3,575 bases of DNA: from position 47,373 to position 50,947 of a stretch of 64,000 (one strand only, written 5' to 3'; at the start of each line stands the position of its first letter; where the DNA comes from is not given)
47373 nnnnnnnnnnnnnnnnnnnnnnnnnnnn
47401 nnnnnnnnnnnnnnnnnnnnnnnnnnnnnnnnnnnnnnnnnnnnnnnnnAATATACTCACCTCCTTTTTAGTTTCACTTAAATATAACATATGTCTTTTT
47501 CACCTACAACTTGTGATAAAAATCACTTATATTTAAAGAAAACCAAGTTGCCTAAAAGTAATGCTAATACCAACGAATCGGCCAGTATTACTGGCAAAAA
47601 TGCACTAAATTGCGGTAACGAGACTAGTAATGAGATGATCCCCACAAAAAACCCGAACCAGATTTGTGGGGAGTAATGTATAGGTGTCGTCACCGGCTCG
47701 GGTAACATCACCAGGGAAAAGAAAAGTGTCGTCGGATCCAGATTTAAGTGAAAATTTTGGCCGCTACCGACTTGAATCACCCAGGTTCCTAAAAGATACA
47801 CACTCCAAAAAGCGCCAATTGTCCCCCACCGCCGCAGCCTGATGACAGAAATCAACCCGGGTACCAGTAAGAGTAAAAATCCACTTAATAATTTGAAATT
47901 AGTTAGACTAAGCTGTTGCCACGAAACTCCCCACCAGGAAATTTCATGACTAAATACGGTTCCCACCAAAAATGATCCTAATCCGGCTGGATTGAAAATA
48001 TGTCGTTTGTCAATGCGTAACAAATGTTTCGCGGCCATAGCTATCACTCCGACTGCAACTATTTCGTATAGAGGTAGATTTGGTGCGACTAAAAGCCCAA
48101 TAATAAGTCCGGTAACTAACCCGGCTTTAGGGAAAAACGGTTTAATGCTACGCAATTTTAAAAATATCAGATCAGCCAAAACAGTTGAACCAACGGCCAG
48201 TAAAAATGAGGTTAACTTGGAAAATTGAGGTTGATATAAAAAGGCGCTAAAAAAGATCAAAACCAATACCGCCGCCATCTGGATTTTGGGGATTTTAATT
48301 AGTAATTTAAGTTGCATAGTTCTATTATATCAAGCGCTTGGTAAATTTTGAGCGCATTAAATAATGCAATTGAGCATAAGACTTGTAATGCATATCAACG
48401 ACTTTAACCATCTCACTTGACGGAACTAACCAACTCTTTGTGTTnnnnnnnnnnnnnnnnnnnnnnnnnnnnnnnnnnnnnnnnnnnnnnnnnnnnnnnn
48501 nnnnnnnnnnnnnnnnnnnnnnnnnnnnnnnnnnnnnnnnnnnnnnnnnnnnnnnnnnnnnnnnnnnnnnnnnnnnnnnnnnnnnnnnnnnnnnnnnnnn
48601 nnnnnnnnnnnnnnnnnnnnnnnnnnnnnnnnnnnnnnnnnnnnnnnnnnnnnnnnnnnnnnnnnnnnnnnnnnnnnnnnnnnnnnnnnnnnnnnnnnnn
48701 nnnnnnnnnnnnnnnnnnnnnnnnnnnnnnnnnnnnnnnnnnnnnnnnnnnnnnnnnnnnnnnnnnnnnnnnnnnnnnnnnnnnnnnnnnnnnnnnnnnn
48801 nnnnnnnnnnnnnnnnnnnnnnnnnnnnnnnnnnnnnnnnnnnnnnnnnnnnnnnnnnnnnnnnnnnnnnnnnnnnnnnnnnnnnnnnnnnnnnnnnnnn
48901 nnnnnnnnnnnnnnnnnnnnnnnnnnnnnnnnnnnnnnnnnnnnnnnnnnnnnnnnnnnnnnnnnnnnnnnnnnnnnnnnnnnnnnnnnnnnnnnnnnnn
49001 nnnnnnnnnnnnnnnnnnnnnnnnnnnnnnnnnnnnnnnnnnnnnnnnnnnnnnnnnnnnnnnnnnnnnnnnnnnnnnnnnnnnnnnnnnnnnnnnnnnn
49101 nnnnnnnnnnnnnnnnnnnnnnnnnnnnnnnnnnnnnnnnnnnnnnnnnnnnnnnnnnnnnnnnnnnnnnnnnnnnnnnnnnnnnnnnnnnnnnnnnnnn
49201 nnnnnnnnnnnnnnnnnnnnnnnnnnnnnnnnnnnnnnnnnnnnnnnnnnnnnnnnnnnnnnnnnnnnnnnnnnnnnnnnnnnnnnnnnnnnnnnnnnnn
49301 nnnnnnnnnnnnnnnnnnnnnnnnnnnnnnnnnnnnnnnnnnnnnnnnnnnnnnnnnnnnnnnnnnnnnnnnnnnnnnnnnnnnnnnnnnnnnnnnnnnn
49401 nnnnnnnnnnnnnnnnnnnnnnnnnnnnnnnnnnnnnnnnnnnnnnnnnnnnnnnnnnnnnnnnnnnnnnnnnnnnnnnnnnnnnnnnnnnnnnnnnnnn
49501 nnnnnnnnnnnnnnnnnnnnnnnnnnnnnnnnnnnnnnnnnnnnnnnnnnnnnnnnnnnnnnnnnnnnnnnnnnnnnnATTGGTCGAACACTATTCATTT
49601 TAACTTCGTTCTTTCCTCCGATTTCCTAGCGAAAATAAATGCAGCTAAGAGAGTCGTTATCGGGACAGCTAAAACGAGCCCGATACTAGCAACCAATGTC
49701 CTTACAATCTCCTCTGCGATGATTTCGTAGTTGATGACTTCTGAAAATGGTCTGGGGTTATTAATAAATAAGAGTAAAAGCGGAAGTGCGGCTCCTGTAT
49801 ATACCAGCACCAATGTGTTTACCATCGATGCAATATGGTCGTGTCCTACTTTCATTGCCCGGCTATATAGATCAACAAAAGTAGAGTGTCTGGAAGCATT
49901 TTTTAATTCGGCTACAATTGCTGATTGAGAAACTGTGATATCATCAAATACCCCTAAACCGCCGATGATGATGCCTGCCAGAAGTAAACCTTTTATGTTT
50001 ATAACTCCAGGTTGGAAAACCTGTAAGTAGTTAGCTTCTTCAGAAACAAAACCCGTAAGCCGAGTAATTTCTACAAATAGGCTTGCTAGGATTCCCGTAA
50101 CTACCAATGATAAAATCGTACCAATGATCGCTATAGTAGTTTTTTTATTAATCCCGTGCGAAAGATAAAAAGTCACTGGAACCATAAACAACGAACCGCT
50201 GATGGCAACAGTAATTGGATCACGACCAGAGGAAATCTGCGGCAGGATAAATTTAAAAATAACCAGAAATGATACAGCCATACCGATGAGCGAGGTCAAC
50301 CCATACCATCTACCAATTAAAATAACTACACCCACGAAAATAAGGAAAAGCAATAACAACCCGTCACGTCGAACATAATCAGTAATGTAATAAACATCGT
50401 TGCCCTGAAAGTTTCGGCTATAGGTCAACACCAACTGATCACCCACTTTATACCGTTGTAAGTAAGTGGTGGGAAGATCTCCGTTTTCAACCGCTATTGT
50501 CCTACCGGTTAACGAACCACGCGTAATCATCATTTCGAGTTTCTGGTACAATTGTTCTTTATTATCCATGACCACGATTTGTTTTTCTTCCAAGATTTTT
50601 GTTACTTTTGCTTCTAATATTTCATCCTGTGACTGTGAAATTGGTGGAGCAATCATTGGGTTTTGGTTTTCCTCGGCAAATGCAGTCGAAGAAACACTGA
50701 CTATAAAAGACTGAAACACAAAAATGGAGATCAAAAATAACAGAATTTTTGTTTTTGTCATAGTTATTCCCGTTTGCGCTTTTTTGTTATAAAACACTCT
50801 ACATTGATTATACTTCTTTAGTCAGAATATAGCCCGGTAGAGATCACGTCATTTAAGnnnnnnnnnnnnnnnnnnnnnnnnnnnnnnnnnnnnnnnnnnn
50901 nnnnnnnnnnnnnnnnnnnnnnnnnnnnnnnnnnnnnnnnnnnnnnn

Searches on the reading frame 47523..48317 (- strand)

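Call 50: search_protein_families(library=pfam, proteins=[window:47523-48317:-], max_evalue=0.001)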
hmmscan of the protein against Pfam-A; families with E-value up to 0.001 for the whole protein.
window:47523-48317:- (264 aa): 1 family
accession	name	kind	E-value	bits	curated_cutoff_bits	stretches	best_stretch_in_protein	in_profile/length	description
PF03116.20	NQR2_RnfD_RnfE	-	1.6e-12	47.9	27.7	1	14-258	22-281/296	NQR2, RnfD, RnfE family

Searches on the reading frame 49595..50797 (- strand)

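Call 55: search_protein_families(library=pfam, proteins=[window:49595-50797:-], max_evalue=0.0001)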
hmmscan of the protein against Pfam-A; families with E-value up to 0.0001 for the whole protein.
window:49595-50797:- (400 aa): 1 family
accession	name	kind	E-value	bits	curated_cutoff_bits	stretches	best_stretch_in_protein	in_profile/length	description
PF07907.16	YibE_F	-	3e-74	250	27.2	1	147-387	1-241/241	YibE/F-like protein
